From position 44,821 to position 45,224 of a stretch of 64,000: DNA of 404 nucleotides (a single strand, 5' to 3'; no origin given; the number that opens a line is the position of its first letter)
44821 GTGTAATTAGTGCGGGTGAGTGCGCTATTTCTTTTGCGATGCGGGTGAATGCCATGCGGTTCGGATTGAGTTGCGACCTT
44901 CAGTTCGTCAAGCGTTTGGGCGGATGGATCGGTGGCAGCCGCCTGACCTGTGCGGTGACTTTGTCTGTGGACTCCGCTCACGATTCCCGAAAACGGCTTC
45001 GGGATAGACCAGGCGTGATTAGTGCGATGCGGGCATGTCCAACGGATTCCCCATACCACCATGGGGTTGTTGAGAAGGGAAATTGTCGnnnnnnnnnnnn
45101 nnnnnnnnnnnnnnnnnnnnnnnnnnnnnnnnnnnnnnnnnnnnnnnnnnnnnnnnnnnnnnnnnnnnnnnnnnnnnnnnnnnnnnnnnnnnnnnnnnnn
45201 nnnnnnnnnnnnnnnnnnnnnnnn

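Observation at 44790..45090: Hidden mini-CRISPR in the cas leader that targets its own cas promoter (predicted RNA-guided Cascade autorepression)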

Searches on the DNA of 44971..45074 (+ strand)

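Call 36: build_rna_model(alignment_id=A2, structure=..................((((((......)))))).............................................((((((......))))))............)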
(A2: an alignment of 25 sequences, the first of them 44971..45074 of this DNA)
Model R1 built from alignment A2 (25 sequences, 111 columns); structure: as given.
model positions 104; base pairs 12; branch points 1; effective number of sequences 7.71; information 0.59 bits per position. Calibrated on 0.2 Mb of random sequence (short: E-values are rough).
structure used (alignment columns):
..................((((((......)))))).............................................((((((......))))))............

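Call 37: search_with_rna_model(model_id=R1, sources=[window, L003, L004, L005, L006, L007, L008, L009, L010, L011, L012, L013, L014, L015, L016, L017, L018, L019, L020, L021, L022, L023, L024, L025, L026, L027, L028, L029, L030, L031, L032, L033, L034, L035, L036, L037, L038, L039, L040, L041, L042, L043, L044, L045, L046, L047, L048, L049, L050, L051, L052, L053, L054, L055, L056, L057, L058, L059, L060, L061, L062, L063, L064, L065, L066, L067, L068, L069, L070, L071, L072, L073, L074, L075, L076, L077, L078, L079, L080, L081, L082], max_evalue=0.1)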
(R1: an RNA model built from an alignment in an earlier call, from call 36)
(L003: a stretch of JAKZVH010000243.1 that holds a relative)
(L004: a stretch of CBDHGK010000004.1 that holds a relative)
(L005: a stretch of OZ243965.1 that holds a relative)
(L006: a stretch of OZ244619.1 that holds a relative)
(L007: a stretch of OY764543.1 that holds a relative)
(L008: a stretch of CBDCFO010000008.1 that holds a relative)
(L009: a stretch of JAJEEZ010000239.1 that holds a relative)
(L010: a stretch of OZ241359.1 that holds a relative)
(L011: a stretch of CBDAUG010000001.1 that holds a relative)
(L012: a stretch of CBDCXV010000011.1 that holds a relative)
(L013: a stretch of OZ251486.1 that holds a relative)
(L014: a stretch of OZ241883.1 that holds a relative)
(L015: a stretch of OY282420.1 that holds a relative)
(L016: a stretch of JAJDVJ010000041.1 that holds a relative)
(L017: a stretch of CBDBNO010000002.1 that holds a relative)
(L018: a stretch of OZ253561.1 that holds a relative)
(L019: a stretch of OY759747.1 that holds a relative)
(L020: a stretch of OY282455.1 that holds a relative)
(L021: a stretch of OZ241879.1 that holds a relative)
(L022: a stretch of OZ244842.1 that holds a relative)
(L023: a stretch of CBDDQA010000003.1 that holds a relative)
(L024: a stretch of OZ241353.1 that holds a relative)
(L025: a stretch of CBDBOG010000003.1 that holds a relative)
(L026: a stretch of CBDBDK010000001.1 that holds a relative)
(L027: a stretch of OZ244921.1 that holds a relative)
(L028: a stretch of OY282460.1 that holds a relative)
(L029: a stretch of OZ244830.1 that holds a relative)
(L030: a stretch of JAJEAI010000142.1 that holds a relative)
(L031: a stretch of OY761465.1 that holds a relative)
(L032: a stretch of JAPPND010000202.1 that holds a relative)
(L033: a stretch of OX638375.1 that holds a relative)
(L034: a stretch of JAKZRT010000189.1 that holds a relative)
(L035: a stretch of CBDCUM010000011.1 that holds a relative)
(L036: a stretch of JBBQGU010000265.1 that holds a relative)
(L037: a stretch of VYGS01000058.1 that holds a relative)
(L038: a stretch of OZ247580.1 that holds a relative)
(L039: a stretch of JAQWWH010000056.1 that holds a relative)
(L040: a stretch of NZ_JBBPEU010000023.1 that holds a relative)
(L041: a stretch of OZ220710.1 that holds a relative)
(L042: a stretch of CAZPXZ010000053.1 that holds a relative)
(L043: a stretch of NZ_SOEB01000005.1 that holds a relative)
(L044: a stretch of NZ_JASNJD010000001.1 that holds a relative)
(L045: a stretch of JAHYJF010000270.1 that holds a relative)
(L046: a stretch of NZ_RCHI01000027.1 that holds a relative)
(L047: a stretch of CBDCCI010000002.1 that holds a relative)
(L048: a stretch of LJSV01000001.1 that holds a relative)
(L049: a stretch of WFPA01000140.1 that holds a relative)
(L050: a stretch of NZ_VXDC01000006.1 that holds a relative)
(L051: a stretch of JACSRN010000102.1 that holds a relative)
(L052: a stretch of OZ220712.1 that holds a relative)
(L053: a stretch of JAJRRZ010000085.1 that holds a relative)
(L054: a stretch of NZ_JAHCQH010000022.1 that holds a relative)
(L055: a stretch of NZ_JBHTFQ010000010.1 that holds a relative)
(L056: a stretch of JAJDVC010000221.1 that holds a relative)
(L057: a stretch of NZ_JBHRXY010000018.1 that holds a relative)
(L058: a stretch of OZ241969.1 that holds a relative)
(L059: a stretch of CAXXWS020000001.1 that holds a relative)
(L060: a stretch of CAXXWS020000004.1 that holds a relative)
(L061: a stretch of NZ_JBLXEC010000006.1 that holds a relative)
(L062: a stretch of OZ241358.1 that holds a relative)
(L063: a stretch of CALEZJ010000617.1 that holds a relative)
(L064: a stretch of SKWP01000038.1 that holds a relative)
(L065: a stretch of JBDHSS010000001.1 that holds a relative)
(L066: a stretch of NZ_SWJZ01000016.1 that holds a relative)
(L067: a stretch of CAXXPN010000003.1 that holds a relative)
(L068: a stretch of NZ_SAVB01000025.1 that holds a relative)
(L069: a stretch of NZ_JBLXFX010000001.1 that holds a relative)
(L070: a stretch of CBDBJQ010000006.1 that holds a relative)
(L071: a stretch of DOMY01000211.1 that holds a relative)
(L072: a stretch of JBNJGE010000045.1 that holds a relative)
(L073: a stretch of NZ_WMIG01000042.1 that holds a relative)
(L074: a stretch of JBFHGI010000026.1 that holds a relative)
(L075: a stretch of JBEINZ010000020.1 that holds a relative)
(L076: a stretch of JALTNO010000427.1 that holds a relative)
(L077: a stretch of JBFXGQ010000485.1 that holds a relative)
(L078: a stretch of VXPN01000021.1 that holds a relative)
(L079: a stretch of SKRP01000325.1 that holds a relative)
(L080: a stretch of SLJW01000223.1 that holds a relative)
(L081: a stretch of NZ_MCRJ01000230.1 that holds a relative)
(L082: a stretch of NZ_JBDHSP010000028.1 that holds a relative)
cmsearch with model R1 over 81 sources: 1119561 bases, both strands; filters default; matches with E-value up to 0.1: 684.
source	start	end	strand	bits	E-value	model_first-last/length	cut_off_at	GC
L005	6882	6985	+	98.7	2.6e-27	1-104/104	no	0.59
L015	6883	6986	+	96.1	1.6e-26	1-104/104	no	0.6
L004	6883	6986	+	95.9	1.8e-26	1-104/104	no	0.54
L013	6883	6986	+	94.9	3.7e-26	1-104/104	no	0.58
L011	6883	6986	+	90.9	5.8e-25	1-104/104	no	0.57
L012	6883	6986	+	90.9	5.9e-25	1-104/104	no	0.59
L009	6268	6371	+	88.7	2.8e-24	1-104/104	no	0.52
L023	6883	6986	+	85.9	1.8e-23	1-104/104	no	0.54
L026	6883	6986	+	85.2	3.1e-23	1-104/104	no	0.55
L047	6883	6986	+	84.6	4.6e-23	1-104/104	no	0.6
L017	6883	6986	+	84.4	5.4e-23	1-104/104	no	0.5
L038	6882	6985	+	83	1.4e-22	1-104/104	no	0.5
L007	6882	6985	+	79.3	1.8e-21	1-104/104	no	0.62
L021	6880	6983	+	78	4.5e-21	1-104/104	no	0.64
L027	6883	6986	+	75.8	2.1e-20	1-104/104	no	0.56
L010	6883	6986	+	74.7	4.6e-20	1-104/104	no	0.59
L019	6881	6984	+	72.9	1.6e-19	1-104/104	no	0.59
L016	3948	4051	+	71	5.7e-19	1-104/104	no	0.49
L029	6880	6983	+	71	5.7e-19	1-104/104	no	0.55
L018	6886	6989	+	70.3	9.6e-19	1-104/104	no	0.62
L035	6883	6986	+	65.3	3.1e-17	1-104/104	no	0.59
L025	6881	6984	+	63.4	1.2e-16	1-104/104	no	0.62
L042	6883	6986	+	61.6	3.8e-16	1-104/104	no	0.59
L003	294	397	+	56.7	1.1e-14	1-104/104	no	0.58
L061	13533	13633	+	39.8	1.4e-09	1-104/104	no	0.69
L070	15003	15103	+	38.2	4.3e-09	1-104/104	no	0.67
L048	8954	9054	+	37.5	7.1e-09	1-104/104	no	0.68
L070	13418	13518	+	37.2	8.7e-09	1-104/104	no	0.6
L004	13939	14039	+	37.1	9.4e-09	1-104/104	no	0.63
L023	13231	13331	+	36.8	1.2e-08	1-104/104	no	0.59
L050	14021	14121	+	36.8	1.2e-08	1-104/104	no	0.66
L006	14214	14314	+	36.5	1.5e-08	1-104/104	no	0.71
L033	14963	15063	+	36.3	1.6e-08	1-104/104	no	0.68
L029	14678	14778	+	36.3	1.6e-08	1-104/104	no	0.67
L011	14492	14592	+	36.1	1.9e-08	1-104/104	no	0.66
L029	13824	13924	+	36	2e-08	1-104/104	no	0.7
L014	14833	14933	+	35.4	3e-08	1-104/104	no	0.72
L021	13803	13903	+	35.1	3.8e-08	1-104/104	no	0.69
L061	12801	12901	+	34.6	5.3e-08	1-104/104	no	0.72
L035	13254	13354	+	34.6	5.5e-08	1-104/104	no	0.68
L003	6390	6487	+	34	7.9e-08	1-104/104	no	0.66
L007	13195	13295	+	33.9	8.6e-08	1-104/104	no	0.69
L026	13784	13884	+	33.8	9.4e-08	1-104/104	no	0.61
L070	13297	13396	+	33.6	1e-07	1-104/104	no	0.63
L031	13328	13428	+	33.6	1.1e-07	1-104/104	no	0.68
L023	15122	15222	+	33.5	1.1e-07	1-104/104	no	0.63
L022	14301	14401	+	33.4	1.2e-07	1-104/104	no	0.73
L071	10726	10826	+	33.3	1.3e-07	1-104/104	no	0.72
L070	14028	14128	+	33.3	1.3e-07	1-104/104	no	0.65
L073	10439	10539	+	33.1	1.5e-07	1-104/104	no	0.63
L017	14031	14131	+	33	1.6e-07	1-104/104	no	0.7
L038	13522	13622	+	33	1.6e-07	1-104/104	no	0.62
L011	14247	14347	+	33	1.7e-07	1-104/104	no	0.64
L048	8771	8871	+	32.8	1.9e-07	1-104/104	no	0.65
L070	14271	14371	+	32.4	2.5e-07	1-104/104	no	0.66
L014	13143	13243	+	32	3.2e-07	1-104/104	no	0.65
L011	15163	15263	+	32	3.2e-07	1-104/104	no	0.7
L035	13742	13842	+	32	3.2e-07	1-104/104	no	0.64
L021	15147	15247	+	31.9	3.5e-07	1-104/104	no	0.74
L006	13543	13643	+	31.7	4.1e-07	1-104/104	no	0.7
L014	14058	14158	+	31.7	4.1e-07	1-104/104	no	0.62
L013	13094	13194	+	31.6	4.3e-07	1-104/104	no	0.67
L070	12991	13091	+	31.5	4.5e-07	1-104/104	no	0.62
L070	13540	13640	+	31.5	4.5e-07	1-104/104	no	0.6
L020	14175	14275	+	31.4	4.9e-07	1-104/104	no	0.7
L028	12980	13080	+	31.4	5e-07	1-104/104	no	0.65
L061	12923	13023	+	31.3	5.1e-07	1-104/104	no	0.68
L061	13960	14060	+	31.3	5.1e-07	1-104/104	no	0.67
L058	13798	13898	+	31.3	5.2e-07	1-104/104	no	0.67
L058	12883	12983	+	31.3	5.2e-07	1-104/104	no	0.69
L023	14328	14428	+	31.3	5.4e-07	1-104/104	no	0.59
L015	12944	13044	+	31.3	5.4e-07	1-104/104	no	0.61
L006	14397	14497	+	31.3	5.4e-07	1-104/104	no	0.58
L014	13387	13487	+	31.1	5.9e-07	1-104/104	no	0.66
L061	13167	13267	+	31.1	6e-07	1-104/104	no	0.71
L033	14169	14270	+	30.9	7.1e-07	1-104/104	no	0.66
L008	13092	13193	+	30.9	7.2e-07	1-104/104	no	0.71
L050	14509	14609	+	30.8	7.3e-07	1-104/104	no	0.67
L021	13986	14086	+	30.8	7.3e-07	1-104/104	no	0.69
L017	13482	13582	+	30.7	8.2e-07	1-104/104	no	0.66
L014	14180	14280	+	30.7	8.3e-07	1-104/104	no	0.63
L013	13216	13316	+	30.6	8.7e-07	1-104/104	no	0.64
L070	13906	14006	+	30.6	8.7e-07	1-104/104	no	0.65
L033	13925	14026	+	30.6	8.9e-07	1-104/104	no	0.68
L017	13665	13765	+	30.5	9.1e-07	1-104/104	no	0.67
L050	13349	13449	+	30.5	9.1e-07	1-104/104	no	0.67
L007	15086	15186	+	30.5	9.3e-07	1-104/104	no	0.68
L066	13814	13914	+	30.5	9.4e-07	1-104/104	no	0.68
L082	13850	13950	+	30.4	9.6e-07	1-104/104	no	0.69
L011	14370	14470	+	30.4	1e-06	1-104/104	no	0.64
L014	15199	15299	+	30.3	1e-06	1-104/104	no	0.65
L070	14515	14615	+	30.3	1.1e-06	1-104/104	no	0.6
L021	15269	15369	+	30.2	1.1e-06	1-104/104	no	0.76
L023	14450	14550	+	30.2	1.1e-06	1-104/104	no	0.65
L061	14202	14303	+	30.1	1.2e-06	1-104/104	no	0.66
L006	13909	14009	+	30.1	1.2e-06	1-104/104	no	0.69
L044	13110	13210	+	30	1.3e-06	1-104/104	no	0.69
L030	13404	13504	+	29.8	1.5e-06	1-104/104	no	0.69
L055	13805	13905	+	29.8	1.5e-06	1-104/104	no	0.7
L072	13146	13246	+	29.8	1.5e-06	1-104/104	no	0.71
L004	13329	13429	+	29.7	1.6e-06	1-104/104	no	0.69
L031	14914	15014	+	29.5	1.8e-06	1-104/104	no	0.63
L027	13829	13929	+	29.3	2.1e-06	1-104/104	no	0.66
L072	11255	11355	+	29.3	2.1e-06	1-104/104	no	0.71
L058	14225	14326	+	29.3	2.1e-06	1-104/104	no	0.64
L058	14714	14814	+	29.3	2.2e-06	1-104/104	no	0.58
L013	13765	13865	+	29.3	2.2e-06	1-104/104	no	0.61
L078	6664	6764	+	29.2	2.2e-06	1-104/104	no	0.7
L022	12959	13059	+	29.2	2.3e-06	1-104/104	no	0.66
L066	14301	14402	+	29.2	2.3e-06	1-104/104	no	0.67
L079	3235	3336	+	29.2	2.3e-06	1-104/104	no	0.56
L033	13315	13416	+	28.9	2.9e-06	1-104/104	no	0.69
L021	13620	13720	+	28.9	2.9e-06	1-104/104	no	0.7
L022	14545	14645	+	28.9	2.9e-06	1-104/104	no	0.73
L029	15227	15327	+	28.8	3e-06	1-104/104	no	0.66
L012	15155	15255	+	28.7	3.1e-06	1-104/104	no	0.69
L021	14660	14759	+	28.7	3.2e-06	1-104/104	no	0.69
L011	13698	13798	+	28.7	3.2e-06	1-104/104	no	0.63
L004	13451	13551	+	28.7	3.3e-06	1-104/104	no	0.66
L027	13341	13441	+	28.6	3.3e-06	1-104/104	no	0.7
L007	13927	14027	+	28.6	3.4e-06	1-104/104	no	0.66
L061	13289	13389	+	28.6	3.5e-06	1-104/104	no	0.65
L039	9578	9678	+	28.5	3.6e-06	1-104/104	no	0.66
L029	13153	13253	+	28.5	3.6e-06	1-104/104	no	0.68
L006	13238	13338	+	28.5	3.7e-06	1-104/104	no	0.68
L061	13838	13938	+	28.5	3.7e-06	1-104/104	no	0.63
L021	14414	14513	+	28.5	3.7e-06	1-104/104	no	0.69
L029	14373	14473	+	28.5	3.7e-06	1-104/104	no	0.7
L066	13570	13670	+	28.5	3.8e-06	1-104/104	no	0.69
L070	14393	14493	+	28.4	3.8e-06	1-104/104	no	0.64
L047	13281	13381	+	28.4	4e-06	1-104/104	no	0.72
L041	11748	11841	+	28.3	4.1e-06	1-104/104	no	0.6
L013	14131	14231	+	28.3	4.2e-06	1-104/104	no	0.61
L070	13663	13762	+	28.2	4.5e-06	1-104/104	no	0.63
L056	11753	11853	+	28.2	4.6e-06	1-104/104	no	0.73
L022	14667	14767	+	28.2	4.7e-06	1-104/104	no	0.71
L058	13432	13532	+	28.1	4.8e-06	1-104/104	no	0.73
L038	13400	13500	+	28.1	4.9e-06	1-104/104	no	0.66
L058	13920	14020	+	28.1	4.9e-06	1-104/104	no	0.63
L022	15234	15334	+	28.1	5e-06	1-104/104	no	0.65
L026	13479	13579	+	28.1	5e-06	1-104/104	no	0.61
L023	13903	14003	+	28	5.2e-06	1-104/104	no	0.65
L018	14353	14453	+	28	5.2e-06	1-104/104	no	0.74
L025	13860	13960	+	28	5.3e-06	1-104/104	no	0.65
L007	13500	13600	+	27.9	5.4e-06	1-104/104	no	0.66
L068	13417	13517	+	27.9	5.5e-06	1-104/104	no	0.7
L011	14004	14103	+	27.9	5.6e-06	1-104/104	no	0.6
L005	13675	13775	+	27.8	5.9e-06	1-104/104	no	0.69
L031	14060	14160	+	27.7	6.3e-06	1-104/104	no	0.72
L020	13626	13726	+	27.7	6.4e-06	1-104/104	no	0.69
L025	13616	13716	+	27.7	6.4e-06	1-104/104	no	0.69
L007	13805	13905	+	27.6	6.9e-06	1-104/104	no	0.64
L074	9831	9931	+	27.5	7.2e-06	1-104/104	no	0.7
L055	13134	13234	+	27.5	7.5e-06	1-104/104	no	0.67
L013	14436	14536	+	27.5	7.5e-06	1-104/104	no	0.73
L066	12899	12999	+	27.4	7.7e-06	1-104/104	no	0.7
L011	15041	15141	+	27.4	7.9e-06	1-104/104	no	0.63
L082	14582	14682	+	27.4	8e-06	1-104/104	no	0.72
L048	8527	8627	+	27.4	8e-06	1-104/104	no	0.63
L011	14614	14714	+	27.4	8.1e-06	1-104/104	no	0.63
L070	13174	13274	+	27.3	8.3e-06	1-104/104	no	0.56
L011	13088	13188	+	27.3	8.3e-06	1-104/104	no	0.63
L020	13504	13604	+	27.3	8.4e-06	1-104/104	no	0.69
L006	14702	14802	+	27.3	8.5e-06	1-104/104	no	0.62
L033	13499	13599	+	27.2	8.9e-06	1-104/104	no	0.68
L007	13622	13722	+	27.2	8.9e-06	1-104/104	no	0.64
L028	13347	13446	+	27.1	9.4e-06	1-104/104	no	0.66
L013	13338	13438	+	27.1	9.5e-06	1-104/104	no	0.7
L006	15373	15473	+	27.1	9.6e-06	1-104/104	no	0.71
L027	13097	13197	+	27.1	1e-05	1-104/104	no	0.63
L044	12805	12905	+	27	1e-05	1-104/104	no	0.7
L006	14824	14924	+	27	1e-05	1-104/104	no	0.65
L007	15391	15491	+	27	1e-05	1-104/104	no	0.64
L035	13437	13537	+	27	1e-05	1-104/104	no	0.7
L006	13055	13155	+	27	1.1e-05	1-104/104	no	0.64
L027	14072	14173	+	27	1.1e-05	1-104/104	no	0.67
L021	13498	13598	+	26.9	1.1e-05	1-104/104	no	0.68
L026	14455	14555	+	26.7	1.2e-05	1-104/104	no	0.55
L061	13411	13511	+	26.7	1.3e-05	1-104/104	no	0.71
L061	13045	13145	+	26.7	1.3e-05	1-104/104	no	0.69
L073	11280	11379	+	26.6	1.3e-05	1-104/104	no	0.66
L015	13189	13289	+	26.6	1.4e-05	1-104/104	no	0.65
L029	15349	15449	+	26.6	1.4e-05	1-104/104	no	0.58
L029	13946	14046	+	26.5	1.4e-05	1-104/104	no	0.69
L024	13587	13687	+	26.5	1.5e-05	1-104/104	no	0.59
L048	8344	8444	+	26.5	1.5e-05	1-104/104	no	0.62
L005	15165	15265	+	26.5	1.5e-05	1-104/104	no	0.68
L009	12409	12510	+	26.5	1.5e-05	1-104/104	no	0.6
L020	13870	13970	+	26.4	1.5e-05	1-104/104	no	0.71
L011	14125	14225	+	26.4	1.6e-05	1-104/104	no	0.62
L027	14561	14661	+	26.4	1.6e-05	1-104/104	no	0.71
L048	9320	9420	+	26.4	1.6e-05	1-104/104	no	0.71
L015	13066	13166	+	26.4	1.6e-05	1-104/104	no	0.72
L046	13783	13883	+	26.4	1.6e-05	1-104/104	no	0.67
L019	13499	13599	+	26.3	1.7e-05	1-104/104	no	0.71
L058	14103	14203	+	26.3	1.7e-05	1-104/104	no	0.68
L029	14862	14961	+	26.3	1.7e-05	1-104/104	no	0.67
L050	12922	13022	+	26.3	1.7e-05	1-104/104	no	0.65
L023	15427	15527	+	26.2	1.8e-05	1-104/104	no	0.64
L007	15269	15369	+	26.2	1.8e-05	1-104/104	no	0.68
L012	14788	14889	+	26.2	1.8e-05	1-104/104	no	0.68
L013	14741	14840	+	26.2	1.8e-05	1-104/104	no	0.69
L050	13653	13754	+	26.2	1.9e-05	1-104/104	no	0.7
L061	13716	13816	+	26.1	1.9e-05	1-104/104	no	0.65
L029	14495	14595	+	26.1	2e-05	1-104/104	no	0.71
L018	14109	14209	+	26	2.1e-05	1-104/104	no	0.71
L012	14667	14767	+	26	2.1e-05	1-104/104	no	0.67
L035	13986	14086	+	25.9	2.2e-05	1-104/104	no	0.63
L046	15308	15408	+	25.9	2.2e-05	1-104/104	no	0.72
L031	15097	15197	+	25.9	2.2e-05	1-104/104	no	0.66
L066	13692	13792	+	25.9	2.2e-05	1-104/104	no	0.69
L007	14232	14332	+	25.8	2.3e-05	1-104/104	no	0.63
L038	14010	14110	+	25.8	2.4e-05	1-104/104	no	0.66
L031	14182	14282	+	25.8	2.4e-05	1-104/104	no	0.71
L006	15129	15229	+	25.8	2.5e-05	1-104/104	no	0.64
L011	13332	13432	+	25.8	2.5e-05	1-104/104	no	0.68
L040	10435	10535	+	25.7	2.5e-05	1-104/104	no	0.65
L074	9526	9626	+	25.7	2.5e-05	1-104/104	no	0.71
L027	13523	13624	+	25.7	2.6e-05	1-104/104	no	0.67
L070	13784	13884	+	25.6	2.7e-05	1-104/104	no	0.63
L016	10515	10615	+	25.6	2.7e-05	1-104/104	no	0.7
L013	12972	13072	+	25.6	2.8e-05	1-104/104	no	0.65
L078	6054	6154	+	25.6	2.8e-05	1-104/104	no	0.71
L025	13494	13594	+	25.5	2.9e-05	1-104/104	no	0.64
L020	13382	13482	+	25.5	3e-05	1-104/104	no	0.68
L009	12836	12936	+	25.4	3.1e-05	1-104/104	no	0.62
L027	15171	15271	+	25.4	3.2e-05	1-104/104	no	0.59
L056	4857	4962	+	25.4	3.2e-05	1-104/104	no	0.47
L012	14911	15011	+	25.3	3.3e-05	1-104/104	no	0.62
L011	13454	13554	+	25.3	3.3e-05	1-104/104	no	0.63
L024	13342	13442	+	25.3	3.4e-05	1-104/104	no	0.72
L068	14637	14737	+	25.3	3.5e-05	1-104/104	no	0.71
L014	13936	14036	+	25.2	3.5e-05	1-104/104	no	0.58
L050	13898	13998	+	25.2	3.6e-05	1-104/104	no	0.68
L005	13186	13286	+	25.2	3.6e-05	1-104/104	no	0.68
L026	13113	13213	+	25.2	3.7e-05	1-104/104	no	0.61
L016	11369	11469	+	25.1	3.8e-05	1-104/104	no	0.7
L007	14476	14576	+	25.1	3.8e-05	1-104/104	no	0.69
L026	14577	14677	+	25.1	3.9e-05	1-104/104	no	0.59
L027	15354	15454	+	25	4.1e-05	1-104/104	no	0.61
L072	13329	13429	+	25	4.1e-05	1-104/104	no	0.73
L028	13102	13202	+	25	4.1e-05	1-104/104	no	0.68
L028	13590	13690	+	25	4.2e-05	1-104/104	no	0.63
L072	12963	13063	+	25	4.2e-05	1-104/104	no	0.7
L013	13887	13987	+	25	4.3e-05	1-104/104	no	0.61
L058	13066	13166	+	24.9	4.4e-05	1-104/104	no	0.65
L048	8649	8749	+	24.9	4.5e-05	1-104/104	no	0.62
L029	12970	13070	+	24.9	4.5e-05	1-104/104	no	0.62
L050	14143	14243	+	24.9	4.5e-05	1-104/104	no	0.66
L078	6420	6520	+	24.9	4.5e-05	1-104/104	no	0.6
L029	14068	14168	+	24.9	4.6e-05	1-104/104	no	0.75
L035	13864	13964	+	24.9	4.6e-05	1-104/104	no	0.72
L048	9747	9847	+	24.8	4.7e-05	1-104/104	no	0.7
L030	13282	13382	+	24.8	4.9e-05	1-104/104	no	0.72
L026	13235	13335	+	24.8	4.9e-05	1-104/104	no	0.63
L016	10942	11042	+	24.7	5.2e-05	1-104/104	no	0.64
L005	13430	13531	+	24.7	5.3e-05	1-104/104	no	0.68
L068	14942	15042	+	24.6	5.4e-05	1-104/104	no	0.68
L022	13203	13303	+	24.6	5.4e-05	1-104/104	no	0.71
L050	13227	13327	+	24.6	5.4e-05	1-104/104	no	0.73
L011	12966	13066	+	24.6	5.4e-05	1-104/104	no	0.64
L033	12950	13050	+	24.5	5.8e-05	1-104/104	no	0.68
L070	14759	14859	+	24.5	5.9e-05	1-104/104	no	0.64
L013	14558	14658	+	24.5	6e-05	1-104/104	no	0.68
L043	8407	8507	+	24.5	6.1e-05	1-104/104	no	0.69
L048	9198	9298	+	24.4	6.2e-05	1-104/104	no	0.67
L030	12977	13077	+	24.4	6.2e-05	1-104/104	no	0.68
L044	13232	13332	+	24.4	6.3e-05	1-104/104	no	0.69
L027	13950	14051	+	24.4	6.4e-05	1-104/104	no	0.71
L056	11387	11487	+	24.4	6.5e-05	1-104/104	no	0.55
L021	14535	14635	+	24.3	6.6e-05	1-104/104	no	0.67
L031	14487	14587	+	24.3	6.7e-05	1-104/104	no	0.69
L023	14207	14307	+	24.3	6.7e-05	1-104/104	no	0.63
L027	14195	14295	+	24.3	6.7e-05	1-104/104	no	0.65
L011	13881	13981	+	24.3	6.7e-05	1-104/104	no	0.69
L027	14866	14966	+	24.3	6.8e-05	1-104/104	no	0.61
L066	13936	14036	+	24.3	6.9e-05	1-104/104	no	0.68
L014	13264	13365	+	24.3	6.9e-05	1-104/104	no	0.63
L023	13047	13148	+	24.2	7.2e-05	1-104/104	no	0.69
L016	11125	11225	+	24.2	7.4e-05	1-104/104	no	0.72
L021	15025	15125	+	24.2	7.4e-05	1-104/104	no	0.74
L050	13471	13571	+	24.2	7.5e-05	1-104/104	no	0.66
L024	13159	13259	+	24.1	7.8e-05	1-104/104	no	0.68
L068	13966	14066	+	24.1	8e-05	1-104/104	no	0.68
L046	13112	13212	+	24.1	8e-05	1-104/104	no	0.71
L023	15244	15344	+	24.1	8.1e-05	1-104/104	no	0.65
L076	9239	9339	+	24.1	8.1e-05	1-104/104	no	0.71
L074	10075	10175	+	24.1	8.1e-05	1-104/104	no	0.69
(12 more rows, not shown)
(384 more, lower-scoring)
